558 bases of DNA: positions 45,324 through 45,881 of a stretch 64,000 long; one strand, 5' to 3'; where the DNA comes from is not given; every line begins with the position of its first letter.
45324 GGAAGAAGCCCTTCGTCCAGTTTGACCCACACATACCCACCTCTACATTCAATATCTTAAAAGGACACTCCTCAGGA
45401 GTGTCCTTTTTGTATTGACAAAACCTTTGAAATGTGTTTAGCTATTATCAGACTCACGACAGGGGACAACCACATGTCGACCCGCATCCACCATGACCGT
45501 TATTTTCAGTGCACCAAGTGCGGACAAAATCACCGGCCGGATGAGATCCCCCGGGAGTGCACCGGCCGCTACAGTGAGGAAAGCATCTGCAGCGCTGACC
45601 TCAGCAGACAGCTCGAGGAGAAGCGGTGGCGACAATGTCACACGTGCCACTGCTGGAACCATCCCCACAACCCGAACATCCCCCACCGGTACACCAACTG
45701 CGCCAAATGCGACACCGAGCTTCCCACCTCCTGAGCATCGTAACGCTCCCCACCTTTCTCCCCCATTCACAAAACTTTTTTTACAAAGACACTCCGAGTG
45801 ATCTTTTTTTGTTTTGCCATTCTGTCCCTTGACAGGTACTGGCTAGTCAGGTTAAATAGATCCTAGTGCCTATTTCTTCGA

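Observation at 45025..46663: Three consecutive high-GC genes encoding Cys-rich zinc-ribbon proteins, each with its own signals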

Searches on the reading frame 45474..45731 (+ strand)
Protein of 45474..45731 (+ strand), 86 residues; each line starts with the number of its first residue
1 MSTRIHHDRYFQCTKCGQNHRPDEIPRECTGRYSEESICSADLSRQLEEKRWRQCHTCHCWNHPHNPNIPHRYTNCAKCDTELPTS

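Call 8: search_protein_families(library=pfam, proteins=[window:45474-45731:+], max_evalue=1)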
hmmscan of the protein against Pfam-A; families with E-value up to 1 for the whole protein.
window:45474-45731:+ (86 aa): 0 families

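Call 9: search_protein_families(library=phrogs, proteins=[window:45474-45731:+], max_evalue=1)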
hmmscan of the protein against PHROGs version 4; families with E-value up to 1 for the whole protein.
window:45474-45731:+ (86 aa): 4 families
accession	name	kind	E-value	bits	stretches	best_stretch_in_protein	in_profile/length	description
phrog_22461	-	unknown function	0.011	17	1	11-35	32-56/74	-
phrog_12346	-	unknown function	0.016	16.4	1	4-20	34-50/82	-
phrog_2855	-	unknown function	0.33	12.2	0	43-82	48-87/89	-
phrog_36986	-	unknown function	0.64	10.9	1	9-68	61-117/130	-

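Call 28: find_homologous_proteins(query=window:45474-45731:+, max_evalue=0.1)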
Query window:45474-45731:+: no candidate shares three 5-residue words with the query. No homologue found.

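Call 50: search_dna_similar(query=window:45474-45731:+, collection=phages, mode=protein, max_evalue=1, max_rows=8)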
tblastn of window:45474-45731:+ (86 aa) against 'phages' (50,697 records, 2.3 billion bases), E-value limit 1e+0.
No match.

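Call 53: find_related_loci(query=window:45474-45731:+, collection=viral_contigs, flank=5000)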
Query window:45474-45731:+ (86 aa) in viral_contigs; peptide patterns used: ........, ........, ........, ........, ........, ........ (x = any residue, [..] = any of these).
1 stretches matched a pattern, but none encodes a relative of the query by tblastn (E <= 1e-3).

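Call 78: search_protein_families(library=padloc, proteins=[window:45474-45731:+], max_evalue=1)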
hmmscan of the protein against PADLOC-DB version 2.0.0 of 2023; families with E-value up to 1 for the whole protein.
window:45474-45731:+ (86 aa): 1 family
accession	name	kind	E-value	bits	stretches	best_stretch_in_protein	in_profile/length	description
PDLC02580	DrmB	-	0.0016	15.4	1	8-29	65-86/459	DrmB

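Call 79: search_protein_families(library=ncbifam, proteins=[window:45474-45731:+], max_evalue=1)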
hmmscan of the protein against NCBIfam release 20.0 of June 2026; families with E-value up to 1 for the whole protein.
window:45474-45731:+ (86 aa): 0 families

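Call 105: search_solved_structures(query=A5, max_evalue=10, show_alignments=2)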
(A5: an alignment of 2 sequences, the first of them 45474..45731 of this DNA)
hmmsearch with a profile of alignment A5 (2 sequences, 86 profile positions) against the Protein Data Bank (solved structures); distinct sequences matched with E-value up to 10: 1.
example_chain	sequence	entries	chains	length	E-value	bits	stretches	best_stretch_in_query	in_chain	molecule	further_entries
2m85_A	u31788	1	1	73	0.86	13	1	30-68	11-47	E3 ubiquitin-protein ligase SHPRH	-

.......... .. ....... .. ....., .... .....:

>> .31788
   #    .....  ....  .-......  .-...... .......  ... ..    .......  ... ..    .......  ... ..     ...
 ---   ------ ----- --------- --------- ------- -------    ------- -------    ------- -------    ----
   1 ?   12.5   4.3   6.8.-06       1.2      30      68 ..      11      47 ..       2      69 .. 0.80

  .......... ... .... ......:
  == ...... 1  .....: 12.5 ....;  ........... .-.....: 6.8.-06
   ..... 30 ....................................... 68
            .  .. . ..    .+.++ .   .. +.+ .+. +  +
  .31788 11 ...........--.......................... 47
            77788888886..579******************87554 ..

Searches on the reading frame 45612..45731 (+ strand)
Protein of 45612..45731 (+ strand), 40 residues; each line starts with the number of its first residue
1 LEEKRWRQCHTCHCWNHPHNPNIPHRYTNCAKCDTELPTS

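Call 77: search_protein_families(library=pfam, proteins=[window:45612-45731:+], max_evalue=10)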
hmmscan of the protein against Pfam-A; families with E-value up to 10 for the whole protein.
seq(40 aa): 1 family
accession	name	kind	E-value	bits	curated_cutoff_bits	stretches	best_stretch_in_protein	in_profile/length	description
PF20888.2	SVN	-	0.028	15.4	27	1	12-35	5-28/95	Scytovirin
